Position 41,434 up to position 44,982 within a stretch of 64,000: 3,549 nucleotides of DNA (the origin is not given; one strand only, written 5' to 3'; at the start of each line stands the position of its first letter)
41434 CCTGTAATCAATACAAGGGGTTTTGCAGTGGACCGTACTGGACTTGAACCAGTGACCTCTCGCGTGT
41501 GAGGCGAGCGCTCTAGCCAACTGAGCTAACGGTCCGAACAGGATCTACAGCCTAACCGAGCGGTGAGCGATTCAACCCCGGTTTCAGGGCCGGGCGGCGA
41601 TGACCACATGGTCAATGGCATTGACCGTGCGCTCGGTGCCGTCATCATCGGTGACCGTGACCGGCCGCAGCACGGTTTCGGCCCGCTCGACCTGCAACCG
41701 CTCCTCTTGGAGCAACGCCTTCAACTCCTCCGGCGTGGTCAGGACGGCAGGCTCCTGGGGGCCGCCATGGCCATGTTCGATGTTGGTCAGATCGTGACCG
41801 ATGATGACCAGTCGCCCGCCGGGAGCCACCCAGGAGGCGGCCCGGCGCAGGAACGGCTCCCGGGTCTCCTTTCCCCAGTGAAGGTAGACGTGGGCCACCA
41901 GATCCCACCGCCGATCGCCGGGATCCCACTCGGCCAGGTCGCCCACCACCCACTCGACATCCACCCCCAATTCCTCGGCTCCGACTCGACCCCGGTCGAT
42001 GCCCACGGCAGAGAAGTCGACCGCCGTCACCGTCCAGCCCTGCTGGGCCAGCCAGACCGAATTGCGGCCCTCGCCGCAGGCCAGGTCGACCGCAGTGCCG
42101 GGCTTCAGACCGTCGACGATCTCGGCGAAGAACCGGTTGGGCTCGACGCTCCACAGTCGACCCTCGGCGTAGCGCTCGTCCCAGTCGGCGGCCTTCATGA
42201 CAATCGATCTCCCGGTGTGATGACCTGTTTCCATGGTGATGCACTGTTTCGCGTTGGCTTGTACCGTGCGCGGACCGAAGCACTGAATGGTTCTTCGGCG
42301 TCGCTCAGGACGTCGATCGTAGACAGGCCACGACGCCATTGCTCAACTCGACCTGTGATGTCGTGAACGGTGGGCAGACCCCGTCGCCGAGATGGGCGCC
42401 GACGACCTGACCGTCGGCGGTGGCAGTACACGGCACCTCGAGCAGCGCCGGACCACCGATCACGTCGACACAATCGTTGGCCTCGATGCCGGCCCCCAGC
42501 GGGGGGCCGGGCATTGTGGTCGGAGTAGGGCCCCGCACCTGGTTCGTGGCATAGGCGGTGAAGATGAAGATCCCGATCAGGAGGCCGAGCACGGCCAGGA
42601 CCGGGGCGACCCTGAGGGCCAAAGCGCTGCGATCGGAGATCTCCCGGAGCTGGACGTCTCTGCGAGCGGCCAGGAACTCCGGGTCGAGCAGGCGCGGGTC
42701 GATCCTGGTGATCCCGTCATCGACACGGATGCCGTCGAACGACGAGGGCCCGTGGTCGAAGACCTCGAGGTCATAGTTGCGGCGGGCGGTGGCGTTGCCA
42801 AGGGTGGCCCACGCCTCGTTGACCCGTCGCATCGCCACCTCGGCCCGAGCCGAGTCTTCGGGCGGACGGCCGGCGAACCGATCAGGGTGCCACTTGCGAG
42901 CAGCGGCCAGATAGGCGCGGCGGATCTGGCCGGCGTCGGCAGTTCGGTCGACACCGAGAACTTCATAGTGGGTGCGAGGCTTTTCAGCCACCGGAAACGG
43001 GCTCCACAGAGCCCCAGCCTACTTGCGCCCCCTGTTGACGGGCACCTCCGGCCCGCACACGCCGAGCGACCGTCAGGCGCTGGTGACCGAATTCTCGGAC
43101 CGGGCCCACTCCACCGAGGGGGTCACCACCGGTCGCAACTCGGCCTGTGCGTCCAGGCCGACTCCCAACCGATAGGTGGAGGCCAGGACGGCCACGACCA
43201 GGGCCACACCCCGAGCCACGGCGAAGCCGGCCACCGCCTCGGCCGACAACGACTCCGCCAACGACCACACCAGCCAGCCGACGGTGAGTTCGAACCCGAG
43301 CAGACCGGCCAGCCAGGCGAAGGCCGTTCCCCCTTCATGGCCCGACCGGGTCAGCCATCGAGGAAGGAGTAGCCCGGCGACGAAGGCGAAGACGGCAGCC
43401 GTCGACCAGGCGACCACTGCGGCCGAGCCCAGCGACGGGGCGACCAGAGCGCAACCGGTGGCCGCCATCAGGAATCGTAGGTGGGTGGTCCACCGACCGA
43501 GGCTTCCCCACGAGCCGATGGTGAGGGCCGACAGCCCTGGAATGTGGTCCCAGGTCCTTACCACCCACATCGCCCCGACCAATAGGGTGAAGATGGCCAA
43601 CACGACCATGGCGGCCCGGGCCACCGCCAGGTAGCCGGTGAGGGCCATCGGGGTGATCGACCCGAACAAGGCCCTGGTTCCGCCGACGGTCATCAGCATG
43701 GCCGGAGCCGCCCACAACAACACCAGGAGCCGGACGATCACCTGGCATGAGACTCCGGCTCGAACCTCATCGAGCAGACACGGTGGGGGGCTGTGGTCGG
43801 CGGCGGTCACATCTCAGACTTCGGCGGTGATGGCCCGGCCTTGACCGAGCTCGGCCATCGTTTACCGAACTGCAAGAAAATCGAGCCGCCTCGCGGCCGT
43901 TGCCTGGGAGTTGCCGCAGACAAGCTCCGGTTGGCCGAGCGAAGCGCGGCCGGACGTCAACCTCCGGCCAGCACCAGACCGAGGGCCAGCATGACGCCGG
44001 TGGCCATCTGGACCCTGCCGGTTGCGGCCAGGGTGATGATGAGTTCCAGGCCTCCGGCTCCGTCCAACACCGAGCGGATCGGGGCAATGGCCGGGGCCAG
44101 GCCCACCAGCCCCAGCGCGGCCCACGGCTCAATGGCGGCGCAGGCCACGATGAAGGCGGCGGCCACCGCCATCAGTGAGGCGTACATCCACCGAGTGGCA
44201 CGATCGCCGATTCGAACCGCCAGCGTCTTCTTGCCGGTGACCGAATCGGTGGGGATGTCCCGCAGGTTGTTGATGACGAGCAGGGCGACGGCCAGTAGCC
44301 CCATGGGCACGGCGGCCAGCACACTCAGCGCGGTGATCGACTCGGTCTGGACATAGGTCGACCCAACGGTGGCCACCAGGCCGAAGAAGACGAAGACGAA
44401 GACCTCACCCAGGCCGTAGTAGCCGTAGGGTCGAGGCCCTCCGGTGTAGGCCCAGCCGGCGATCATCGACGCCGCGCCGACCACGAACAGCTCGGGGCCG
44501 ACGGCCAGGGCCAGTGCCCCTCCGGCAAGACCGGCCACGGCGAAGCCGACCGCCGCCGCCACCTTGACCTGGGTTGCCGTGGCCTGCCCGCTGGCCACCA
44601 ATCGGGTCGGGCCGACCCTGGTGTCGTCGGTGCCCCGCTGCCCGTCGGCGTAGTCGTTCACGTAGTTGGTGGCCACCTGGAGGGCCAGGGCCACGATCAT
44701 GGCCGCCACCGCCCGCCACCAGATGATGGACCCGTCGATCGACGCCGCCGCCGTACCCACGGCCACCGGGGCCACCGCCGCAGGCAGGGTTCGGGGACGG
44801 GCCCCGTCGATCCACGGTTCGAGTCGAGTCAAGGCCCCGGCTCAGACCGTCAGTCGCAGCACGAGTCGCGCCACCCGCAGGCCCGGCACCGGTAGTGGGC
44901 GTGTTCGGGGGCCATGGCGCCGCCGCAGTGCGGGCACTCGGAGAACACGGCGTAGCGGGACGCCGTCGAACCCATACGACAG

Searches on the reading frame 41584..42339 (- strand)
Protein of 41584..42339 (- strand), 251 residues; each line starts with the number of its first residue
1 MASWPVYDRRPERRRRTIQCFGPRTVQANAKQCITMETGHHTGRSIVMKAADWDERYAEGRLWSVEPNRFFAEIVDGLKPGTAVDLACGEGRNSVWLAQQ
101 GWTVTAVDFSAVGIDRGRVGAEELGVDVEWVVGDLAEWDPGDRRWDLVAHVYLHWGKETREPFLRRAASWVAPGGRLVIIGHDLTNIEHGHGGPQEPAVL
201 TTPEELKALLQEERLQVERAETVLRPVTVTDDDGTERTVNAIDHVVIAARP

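Call 16: search_protein_families(library=pfam, proteins=[window:41584-42339:-], max_evalue=0.01)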
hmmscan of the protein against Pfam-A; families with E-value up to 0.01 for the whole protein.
window:41584-42339:- (251 aa): 9 families
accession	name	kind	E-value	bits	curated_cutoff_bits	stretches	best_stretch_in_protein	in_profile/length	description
PF13649.12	Methyltransf_25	-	1.5e-16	61.3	27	1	84-175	2-97/97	Methyltransferase domain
PF08241.18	Methyltransf_11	-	6.1e-13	49.7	21.2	1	84-179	1-95/95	Methyltransferase domain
PF08242.18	Methyltransf_12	-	1.5e-08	35.7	30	1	84-177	1-98/98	Methyltransferase domain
PF03848.20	TehB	-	2.7e-08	33.9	20.4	1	73-115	24-66/193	Tellurite resistance protein TehB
PF13489.12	Methyltransf_23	-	5.7e-08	33.1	27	1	66-180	12-117/164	Methyltransferase domain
PF13847.12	Methyltransf_31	-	6.6e-06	26.3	27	1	82-188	6-114/145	Methyltransferase domain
PF05724.17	TPMT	-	7.1e-06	26.3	26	1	49-116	2-74/218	Thiopurine S-methyltransferase (TPMT)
PF05175.20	MTS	-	5.9e-05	23.2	23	1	71-184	23-143/170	Methyltransferase small domain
PF01209.24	Ubie_methyltran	-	0.00083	19.2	20.1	1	69-181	37-153/233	ubiE/COQ5 methyltransferase family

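Call 18: find_related_loci(query=window:41584-42339:-, collection=genome_contigs, flank=10000)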
Query window:41584-42339:- (251 aa) in genome_contigs; peptide patterns used: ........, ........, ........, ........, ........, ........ (x = any residue, [..] = any of these).
377 stretches matched a pattern; 189 encode a relative of the query (tblastn E <= 1e-3); the best 80 are kept; 80 distinct loci.
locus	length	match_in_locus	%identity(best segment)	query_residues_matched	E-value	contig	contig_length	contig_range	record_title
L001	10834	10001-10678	91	26-251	4e-135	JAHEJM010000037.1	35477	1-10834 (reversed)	MAG: Acidimicrobiales bacterium isolate Ww550 NODE_2010_length_35477_cov_7.785213, whole genome shotgun sequence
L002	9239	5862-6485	49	39-251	8e-57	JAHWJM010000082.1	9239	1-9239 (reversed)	MAG: Actinomycetota bacterium isolate 0707_bin21 NODE_82_length_9239_cov_1.537955, whole genome shotgun sequence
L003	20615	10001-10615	50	41-250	6e-55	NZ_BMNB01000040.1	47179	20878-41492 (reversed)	Micromonospora sonchi strain CGMCC 4.7312 sequence040, whole genome shotgun sequence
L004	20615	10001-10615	50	41-250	4e-54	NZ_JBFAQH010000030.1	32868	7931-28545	Micromonospora sp. NPDC049374 NPDC049374_49_A8.ctg-0030, whole genome shotgun sequence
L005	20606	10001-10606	50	44-250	2e-53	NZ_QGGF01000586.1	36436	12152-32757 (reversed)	Micromonospora globispora strain S2901 NODE_17_length_36436_cov_6.25883_ID_33, whole genome shotgun sequence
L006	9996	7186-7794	48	41-251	3e-53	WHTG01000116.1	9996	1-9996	MAG: Nitriliruptorales bacterium isolate Dino_bin30 k141_634371_length_9996_cov_13.9269, whole genome shotgun sequence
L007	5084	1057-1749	43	12-251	6e-53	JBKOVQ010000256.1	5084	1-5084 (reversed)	MAG: Actinomycetota bacterium isolate GM_EKS_MAG_00040 GM_EKS_000001789705, whole genome shotgun sequence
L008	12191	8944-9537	51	48-250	6e-53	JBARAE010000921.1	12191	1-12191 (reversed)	MAG: Micromonospora sp. isolate MFD03245_ilm_asm_bin7 k127_204991, whole genome shotgun sequence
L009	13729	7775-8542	41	6-231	4e-53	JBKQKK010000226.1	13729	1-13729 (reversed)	MAG: Solirubrobacteraceae bacterium isolate CRr1A1B1C__bin_45 CRr1A1B1C_000000184143, whole genome shotgun sequence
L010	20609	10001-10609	48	48-251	1e-52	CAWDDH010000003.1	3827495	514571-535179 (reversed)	MAG: uncultured Acidimicrobiia bacterium isolate MFD05684.bin.2.64 genome assembly, contig: contig_15983, whole genome s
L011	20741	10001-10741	40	5-251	2e-51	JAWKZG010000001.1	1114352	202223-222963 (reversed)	MAG: Gammaproteobacteria bacterium isolate AC2.22 AC2.22.fa-1, whole genome shotgun sequence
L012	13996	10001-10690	43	12-250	1e-50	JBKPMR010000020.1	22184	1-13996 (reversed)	MAG: Actinomycetota bacterium isolate GS_HAYS_MAG_00061 GS_HAYS_000001787686, whole genome shotgun sequence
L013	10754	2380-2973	48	48-250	2e-50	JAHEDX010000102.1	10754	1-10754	MAG: Acidimicrobiaceae bacterium isolate Ww244 NODE_12509_length_10754_cov_5.863726, whole genome shotgun sequence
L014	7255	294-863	52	53-251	2e-50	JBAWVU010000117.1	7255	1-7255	MAG: Chloroflexota bacterium isolate ELA019 MAG019_117, whole genome shotgun sequence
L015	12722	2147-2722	50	53-250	2e-50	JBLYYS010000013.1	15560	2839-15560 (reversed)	MAG: Acidimicrobiia bacterium isolate DBRS4.bin20 k97_9474, whole genome shotgun sequence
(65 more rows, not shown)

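Call 21: find_encoding_contigs(protein=window:41584-42339:-, flank=10000, max_places=10)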
Protein window:41584-42339:- (251 aa): no gene with exactly this product is on record in the collection.

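Call 27: find_related_loci(query=window:41584-42339:-, collection=metagenome_contigs, flank=10000)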
Query window:41584-42339:- (251 aa) in metagenome_contigs; peptide patterns used: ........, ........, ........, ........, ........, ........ (x = any residue, [..] = any of these).
496 stretches matched a pattern; 219 encode a relative of the query (tblastn E <= 1e-3); the best 80 are kept; 80 distinct loci.
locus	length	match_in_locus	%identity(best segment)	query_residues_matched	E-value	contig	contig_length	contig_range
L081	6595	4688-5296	50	43-251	3e-57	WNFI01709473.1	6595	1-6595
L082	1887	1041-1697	47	24-251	3e-57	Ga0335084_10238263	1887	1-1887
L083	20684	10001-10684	48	23-250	2e-55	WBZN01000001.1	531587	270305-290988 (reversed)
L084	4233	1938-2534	49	48-251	6e-53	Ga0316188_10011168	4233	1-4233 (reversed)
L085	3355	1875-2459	49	53-251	5e-52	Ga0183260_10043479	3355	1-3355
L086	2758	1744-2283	51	47-227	3e-52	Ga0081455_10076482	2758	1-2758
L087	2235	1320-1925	50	44-251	2e-52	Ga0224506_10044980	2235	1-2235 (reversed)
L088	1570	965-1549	51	53-251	2e-53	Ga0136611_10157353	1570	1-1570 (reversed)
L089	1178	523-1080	51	41-227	1e-54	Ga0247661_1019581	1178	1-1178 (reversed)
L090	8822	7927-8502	52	53-251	1e-51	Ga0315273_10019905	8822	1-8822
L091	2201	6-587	48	52-251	9e-52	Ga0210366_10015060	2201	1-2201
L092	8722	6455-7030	51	53-251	4e-51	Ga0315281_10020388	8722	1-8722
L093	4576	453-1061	51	45-251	1e-50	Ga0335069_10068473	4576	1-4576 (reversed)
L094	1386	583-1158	50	53-250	1e-52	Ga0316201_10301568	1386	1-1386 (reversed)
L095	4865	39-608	52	53-251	2e-50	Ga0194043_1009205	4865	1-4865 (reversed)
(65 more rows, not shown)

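Call 31: find_homologous_proteins(query=window:41584-42339:-, max_evalue=1e-40)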
Query window:41584-42339:- (251 aa): 3084 proteins with E <= 1e-40 among 5569 candidates; the best 120 are listed.
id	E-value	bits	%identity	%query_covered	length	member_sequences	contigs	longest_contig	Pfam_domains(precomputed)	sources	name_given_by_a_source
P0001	7.7e-133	460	100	81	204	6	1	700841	PF13847.13,PF13489.13,PF05724.18,PF03848.21,PF05175.21,PF13649.13,PF08241.19,PF08242.19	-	-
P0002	7.9e-115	401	86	81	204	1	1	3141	PF13847.13,PF13489.13,PF05724.18,PF03848.21,PF05175.21,PF13649.13,PF08241.19,PF08242.19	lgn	-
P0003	1.8e-106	373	83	80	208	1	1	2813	PF13847.13,PF13489.13,PF05724.18,PF03848.21,PF05175.21,PF13649.13,PF08241.19,PF08242.19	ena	-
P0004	1.3e-99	351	73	83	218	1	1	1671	PF13847.13,PF13489.13,PF05175.21,PF13649.13,PF08241.19,PF08242.19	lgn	-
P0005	2.7e-90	320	68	85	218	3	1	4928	PF13489.13,PF03848.21,PF13649.13,PF08241.19,PF08242.19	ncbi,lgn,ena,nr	ncbi:MAG: class I SAM-dependent methyltransferase [Acidimicrobiia bacterium]|nr:class I SAM-dependen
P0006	1.4e-89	318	68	85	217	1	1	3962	PF13847.13,PF13489.13,PF05724.18,PF03848.21,PF13649.13,PF08241.19,PF08242.19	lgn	-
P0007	1.9e-89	318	71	81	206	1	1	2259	PF13847.13,PF13489.13,PF05724.18,PF03848.21,PF13649.13,PF08241.19,PF08242.19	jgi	jgi:2-polyprenyl-3-methyl-5-hydroxy-6-metoxy-1,4-benzoquinol methylase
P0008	2.0e-89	318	66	85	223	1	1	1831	PF13489.13,PF05724.18,PF03848.21,PF13649.13,PF08241.19,PF08242.19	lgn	-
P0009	6.9e-89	316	67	85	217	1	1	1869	PF13847.13,PF13489.13,PF05724.18,PF03848.21,PF13649.13,PF08241.19,PF08242.19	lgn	-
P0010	1.5e-88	315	66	86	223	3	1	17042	PF13847.13,PF13489.13,PF05724.18,PF03848.21,PF13649.13,PF08241.19,PF08242.19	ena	-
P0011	2.4e-88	314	67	85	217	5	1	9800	PF13847.13,PF13489.13,PF05724.18,PF03848.21,PF13649.13,PF08241.19,PF08242.19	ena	-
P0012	2.8e-88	314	68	81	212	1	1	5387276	PF13847.13,PF13489.13,PF05724.18,PF03848.21,PF13649.13,PF08241.19,PF08242.19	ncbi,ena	-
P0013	4.8e-88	313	66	85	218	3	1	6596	PF13847.13,PF13489.13,PF05724.18,PF03848.21,PF13649.13,PF08241.19,PF08242.19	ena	-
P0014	2.3e-87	311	66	85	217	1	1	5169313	PF13847.13,PF13489.13,PF05724.18,PF03848.21,PF13649.13,PF08241.19,PF08242.19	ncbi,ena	-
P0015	5.9e-87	309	68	85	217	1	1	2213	PF13847.13,PF13489.13,PF05724.18,PF03848.21,PF05175.21,PF13649.13,PF08241.19,PF08242.19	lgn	-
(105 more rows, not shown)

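Call 32: find_encoding_contigs(protein=P0001, flank=10000, max_places=10)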
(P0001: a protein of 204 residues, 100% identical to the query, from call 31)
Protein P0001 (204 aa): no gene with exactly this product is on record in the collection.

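Call 33: find_encoding_contigs(protein=P0002, flank=10000)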
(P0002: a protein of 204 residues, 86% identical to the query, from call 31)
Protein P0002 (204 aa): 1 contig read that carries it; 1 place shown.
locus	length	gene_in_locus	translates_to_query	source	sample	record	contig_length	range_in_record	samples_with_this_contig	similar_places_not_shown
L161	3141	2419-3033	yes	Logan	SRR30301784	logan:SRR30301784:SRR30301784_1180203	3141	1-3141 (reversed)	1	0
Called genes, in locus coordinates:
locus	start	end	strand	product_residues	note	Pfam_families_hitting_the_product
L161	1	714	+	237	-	?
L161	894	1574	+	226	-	-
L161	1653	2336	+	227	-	PF00226:DnaJ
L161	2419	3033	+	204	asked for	PF05724:TPMT (faint), PF13489:Methyltransf_23, PF03848:TehB, PF05175:MTS (faint), PF13847:Methyltransf_31 (weak), PF08241:Methyltransf_11, PF08242:Methyltransf_12, PF13649:Methyltransf_25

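Call 34: find_encoding_contigs(protein=P0003, flank=10000)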
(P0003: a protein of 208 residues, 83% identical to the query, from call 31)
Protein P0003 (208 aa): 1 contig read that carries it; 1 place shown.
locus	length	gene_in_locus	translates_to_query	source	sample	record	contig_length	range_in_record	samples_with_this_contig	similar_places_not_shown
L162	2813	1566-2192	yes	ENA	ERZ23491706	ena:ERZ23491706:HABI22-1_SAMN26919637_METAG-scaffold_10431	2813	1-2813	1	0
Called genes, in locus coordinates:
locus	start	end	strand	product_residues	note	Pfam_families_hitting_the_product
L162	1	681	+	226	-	?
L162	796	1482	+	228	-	PF00226:DnaJ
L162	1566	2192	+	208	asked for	PF05724:TPMT (weak), PF13489:Methyltransf_23, PF03848:TehB, PF05175:MTS (weak), PF13847:Methyltransf_31 (weak), PF08241:Methyltransf_11, PF08242:Methyltransf_12, PF13649:Methyltransf_25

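Call 42: find_encoding_contigs(protein=P0012, flank=10000, max_places=3)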
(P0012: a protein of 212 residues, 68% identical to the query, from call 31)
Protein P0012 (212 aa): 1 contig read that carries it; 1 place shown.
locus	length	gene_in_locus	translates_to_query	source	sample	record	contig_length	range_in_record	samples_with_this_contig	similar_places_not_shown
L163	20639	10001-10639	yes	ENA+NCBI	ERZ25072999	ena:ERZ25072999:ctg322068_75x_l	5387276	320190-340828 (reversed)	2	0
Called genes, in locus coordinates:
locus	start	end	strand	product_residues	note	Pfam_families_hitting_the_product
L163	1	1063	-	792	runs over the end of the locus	PF01370:Epimerase, PF07993:NAD_binding_4, PF12710:HAD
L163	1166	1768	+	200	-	PF00440:TetR_N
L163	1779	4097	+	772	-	-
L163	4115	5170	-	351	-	PF01820:Dala_Dala_lig_N, PF02222:ATP-grasp (weak), PF07478:Dala_Dala_lig_C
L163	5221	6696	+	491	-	PF08245:Mur_ligase_M, PF02875:Mur_ligase_C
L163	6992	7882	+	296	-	PF01040:UbiA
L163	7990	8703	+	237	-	-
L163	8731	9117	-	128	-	PF01042:Ribonuc_L-PSP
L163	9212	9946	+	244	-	PF00226:DnaJ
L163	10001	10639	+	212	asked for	PF03848:TehB, PF05724:TPMT (weak), PF13489:Methyltransf_23 (faint), PF13847:Methyltransf_31 (weak), PF08241:Methyltransf_11, PF08242:Methyltransf_12, PF13649:Methyltransf_25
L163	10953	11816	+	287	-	PF01370:Epimerase (weak), PF05368:NmrA, PF13460:NAD_binding_10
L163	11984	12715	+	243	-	PF01728:FtsJ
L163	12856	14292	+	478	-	-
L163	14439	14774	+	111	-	-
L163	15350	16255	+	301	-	PF02517:Rce1-like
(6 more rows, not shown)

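Call 43: find_encoding_contigs(protein=P0010, flank=10000, max_places=3)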
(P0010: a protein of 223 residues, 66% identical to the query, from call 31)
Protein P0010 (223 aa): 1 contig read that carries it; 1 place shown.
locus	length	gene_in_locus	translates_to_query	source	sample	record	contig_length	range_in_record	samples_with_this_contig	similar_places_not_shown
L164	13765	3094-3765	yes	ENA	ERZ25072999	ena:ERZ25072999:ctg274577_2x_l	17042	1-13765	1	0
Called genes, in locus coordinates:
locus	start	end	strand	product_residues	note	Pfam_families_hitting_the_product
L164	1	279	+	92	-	?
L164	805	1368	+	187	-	PF01040:UbiA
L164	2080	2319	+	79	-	-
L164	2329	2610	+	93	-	-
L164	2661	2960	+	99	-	-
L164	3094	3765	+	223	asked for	PF05724:TPMT (faint), PF03848:TehB, PF13489:Methyltransf_23, PF13847:Methyltransf_31 (weak), PF08241:Methyltransf_11, PF08242:Methyltransf_12, PF13649:Methyltransf_25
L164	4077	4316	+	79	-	-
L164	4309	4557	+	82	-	-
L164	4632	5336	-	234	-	-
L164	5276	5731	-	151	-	-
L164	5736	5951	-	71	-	PF12728:HTH_17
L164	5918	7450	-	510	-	-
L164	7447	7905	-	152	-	-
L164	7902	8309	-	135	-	-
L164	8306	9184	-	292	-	PF01580:FtsK_SpoIIIE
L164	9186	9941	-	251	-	-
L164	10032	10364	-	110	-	-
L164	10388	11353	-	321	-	PF10935:DUF2637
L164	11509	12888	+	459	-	-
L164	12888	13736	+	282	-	-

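Call 81: search_protein_families(library=pfam, max_evalue=0.01, proteins=[L164:5918-7450:-, L164:8306-9184:-, L164:10388-11353:-, L164:5736-5951:-, L164:7447-7905:-, L164:7902-8309:-, L164:9186-9941:-, L164:11509-12888:+])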
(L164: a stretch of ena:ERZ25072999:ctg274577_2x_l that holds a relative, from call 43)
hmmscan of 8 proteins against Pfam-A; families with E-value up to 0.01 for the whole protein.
L164:5918-7450:- (510 aa): 0 families

L164:8306-9184:- (292 aa): 2 families
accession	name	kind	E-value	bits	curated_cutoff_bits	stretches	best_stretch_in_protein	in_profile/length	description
PF01580.24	FtsK_SpoIIIE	-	5.7e-10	39.5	24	1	6-207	23-194/221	FtsK/SpoIIIE family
PF10412.15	TrwB_AAD_bind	-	0.0064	15.9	20.5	0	23-54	17-48/387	Type IV secretion-system coupling protein DNA-binding domain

L164:10388-11353:- (321 aa): 1 family
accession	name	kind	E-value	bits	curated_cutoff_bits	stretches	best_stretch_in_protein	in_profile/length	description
PF10935.13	DUF2637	-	4.6e-15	56.3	22.8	1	226-285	5-64/161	Protein of unknown function (DUF2637)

L164:5736-5951:- (71 aa): 2 families
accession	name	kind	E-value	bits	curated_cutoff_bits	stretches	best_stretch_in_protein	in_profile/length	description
PF12728.13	HTH_17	-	7.8e-16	58.5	27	1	16-63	2-49/51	Helix-turn-helix domain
PF21531.3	Rv2175c_wHTH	-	0.0088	16.4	27.1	0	16-54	16-54/57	DNA-binding protein Rv2175c, wHTH domain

L164:7447-7905:- (152 aa): 0 families

L164:7902-8309:- (135 aa): 0 families

L164:9186-9941:- (251 aa): 0 families

L164:11509-12888:+ (459 aa): 2 families
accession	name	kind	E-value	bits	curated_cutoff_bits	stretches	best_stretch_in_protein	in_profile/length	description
PF01381.28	HTH_3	-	3.9e-05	24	23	1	2-40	15-53/55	Helix-turn-helix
PF13560.12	HTH_31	-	0.002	18.8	27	0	2-38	20-57/64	Helix-turn-helix domain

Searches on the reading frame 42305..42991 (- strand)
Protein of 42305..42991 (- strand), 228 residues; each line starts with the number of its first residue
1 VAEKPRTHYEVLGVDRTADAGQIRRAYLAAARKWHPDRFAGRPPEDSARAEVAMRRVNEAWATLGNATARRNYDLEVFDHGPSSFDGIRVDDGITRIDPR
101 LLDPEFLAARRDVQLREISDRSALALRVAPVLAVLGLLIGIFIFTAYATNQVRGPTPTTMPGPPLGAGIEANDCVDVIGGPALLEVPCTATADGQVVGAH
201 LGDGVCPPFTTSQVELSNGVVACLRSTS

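Call 16: search_protein_families(library=pfam, proteins=[window:42305-42991:-], max_evalue=0.01)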
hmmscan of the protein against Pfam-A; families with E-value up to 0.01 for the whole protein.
window:42305-42991:- (228 aa): 1 family
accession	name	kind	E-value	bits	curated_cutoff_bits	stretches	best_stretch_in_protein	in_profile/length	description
PF00226.36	DnaJ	-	8.9e-16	58.2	27.8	1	7-74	1-63/63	DnaJ domain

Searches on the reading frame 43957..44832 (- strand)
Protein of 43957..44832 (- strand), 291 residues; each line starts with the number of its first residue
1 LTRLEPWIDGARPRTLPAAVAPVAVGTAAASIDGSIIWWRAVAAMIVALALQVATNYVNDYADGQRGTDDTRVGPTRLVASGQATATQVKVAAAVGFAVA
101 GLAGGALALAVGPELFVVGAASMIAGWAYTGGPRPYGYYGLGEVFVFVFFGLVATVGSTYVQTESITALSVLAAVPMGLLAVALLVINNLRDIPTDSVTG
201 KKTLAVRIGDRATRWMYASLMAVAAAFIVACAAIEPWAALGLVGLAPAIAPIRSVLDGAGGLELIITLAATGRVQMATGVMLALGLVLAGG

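Call 16: search_protein_families(library=pfam, proteins=[window:43957-44832:-], max_evalue=0.01)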
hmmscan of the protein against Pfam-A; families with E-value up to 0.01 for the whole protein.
window:43957-44832:- (291 aa): 1 family
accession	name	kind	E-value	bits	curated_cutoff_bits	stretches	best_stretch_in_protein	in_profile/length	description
PF01040.23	UbiA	-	6.8e-34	117.7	34.2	1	20-249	2-225/250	UbiA prenyltransferase family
